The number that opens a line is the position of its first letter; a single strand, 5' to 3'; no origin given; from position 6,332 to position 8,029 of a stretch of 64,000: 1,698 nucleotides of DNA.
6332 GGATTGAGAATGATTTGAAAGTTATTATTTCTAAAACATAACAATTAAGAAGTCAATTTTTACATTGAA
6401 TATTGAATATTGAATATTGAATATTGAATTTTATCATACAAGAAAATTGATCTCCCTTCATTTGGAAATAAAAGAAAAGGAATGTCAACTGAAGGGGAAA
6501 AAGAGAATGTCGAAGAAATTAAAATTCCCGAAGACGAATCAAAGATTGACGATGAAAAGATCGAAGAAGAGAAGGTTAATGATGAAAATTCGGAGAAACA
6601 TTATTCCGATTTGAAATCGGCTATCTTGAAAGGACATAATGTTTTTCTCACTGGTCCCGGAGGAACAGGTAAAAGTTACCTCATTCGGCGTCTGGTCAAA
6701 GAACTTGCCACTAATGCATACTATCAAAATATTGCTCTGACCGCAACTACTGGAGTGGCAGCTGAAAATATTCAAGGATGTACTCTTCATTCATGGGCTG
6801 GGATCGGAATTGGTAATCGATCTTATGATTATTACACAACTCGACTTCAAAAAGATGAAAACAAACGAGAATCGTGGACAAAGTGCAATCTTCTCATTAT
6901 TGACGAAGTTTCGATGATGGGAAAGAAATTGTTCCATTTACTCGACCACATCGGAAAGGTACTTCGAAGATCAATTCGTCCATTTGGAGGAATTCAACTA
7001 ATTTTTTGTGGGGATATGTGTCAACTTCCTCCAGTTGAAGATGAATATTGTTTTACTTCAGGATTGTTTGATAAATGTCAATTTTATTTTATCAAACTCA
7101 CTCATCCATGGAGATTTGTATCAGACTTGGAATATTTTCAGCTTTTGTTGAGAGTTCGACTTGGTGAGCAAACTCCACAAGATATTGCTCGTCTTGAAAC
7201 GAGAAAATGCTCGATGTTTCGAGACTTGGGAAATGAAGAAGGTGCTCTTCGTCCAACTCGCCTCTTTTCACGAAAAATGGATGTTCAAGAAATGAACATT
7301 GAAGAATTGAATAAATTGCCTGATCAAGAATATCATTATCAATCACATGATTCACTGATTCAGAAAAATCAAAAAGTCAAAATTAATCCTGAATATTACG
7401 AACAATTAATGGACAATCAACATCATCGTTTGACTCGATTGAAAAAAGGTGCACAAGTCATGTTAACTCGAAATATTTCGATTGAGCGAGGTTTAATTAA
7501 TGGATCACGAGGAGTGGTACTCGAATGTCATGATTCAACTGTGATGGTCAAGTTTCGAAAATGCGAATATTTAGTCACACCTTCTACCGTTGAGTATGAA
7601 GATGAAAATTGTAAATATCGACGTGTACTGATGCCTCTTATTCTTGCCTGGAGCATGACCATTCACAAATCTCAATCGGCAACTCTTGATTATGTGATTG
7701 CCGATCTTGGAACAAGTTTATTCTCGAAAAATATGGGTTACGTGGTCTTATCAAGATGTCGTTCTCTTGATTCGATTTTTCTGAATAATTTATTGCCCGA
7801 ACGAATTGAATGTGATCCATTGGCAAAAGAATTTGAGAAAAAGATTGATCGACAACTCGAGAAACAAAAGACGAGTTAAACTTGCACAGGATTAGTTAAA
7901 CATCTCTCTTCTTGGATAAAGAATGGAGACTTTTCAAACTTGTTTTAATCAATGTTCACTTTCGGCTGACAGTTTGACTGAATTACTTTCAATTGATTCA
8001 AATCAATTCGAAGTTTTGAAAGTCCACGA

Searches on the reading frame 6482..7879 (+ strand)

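Call 41: search_protein_families(library=pfam, proteins=[window:6482-7879:+], max_evalue=0.001)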
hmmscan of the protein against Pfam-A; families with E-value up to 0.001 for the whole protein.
window:6482-7879:+ (465 aa): 10 families
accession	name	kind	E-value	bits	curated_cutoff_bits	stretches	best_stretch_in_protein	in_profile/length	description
PF05970.20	PIF1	-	7.1e-36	124.3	25.9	1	49-215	20-192/223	PIF1-like helicase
PF13245.12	AAA_19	-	1.5e-15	58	25.1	1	49-185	9-132/134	AAA domain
PF13604.12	AAA_30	-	2.8e-13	50.5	27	1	54-240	21-182/191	AAA domain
PF21530.3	Pif1_2B_dom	-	5.2e-10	39.3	23.9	1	315-347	14-45/47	DNA helicase Pif1, 2B domain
PF13401.12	AAA_22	-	3.1e-06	28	27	1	54-178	8-123/130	AAA domain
PF03266.21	NTPase_1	-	6.3e-05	23.3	23.9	0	53-78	1-26/168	NTPase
PF13191.12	AAA_16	-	7.8e-05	23.7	32.6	1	51-81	24-55/167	AAA ATPase domain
PF01078.27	Mg_chelatase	-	7.9e-05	22.6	20.3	1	43-97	14-68/207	Magnesium chelatase, subunit ChlI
PF12775.13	AAA_7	-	0.00012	22.1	25.8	1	44-90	26-73/181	P-loop containing dynein motor region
PF02689.20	Herpes_Helicase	-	0.00066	18.2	27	0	391-436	732-779/808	Helicase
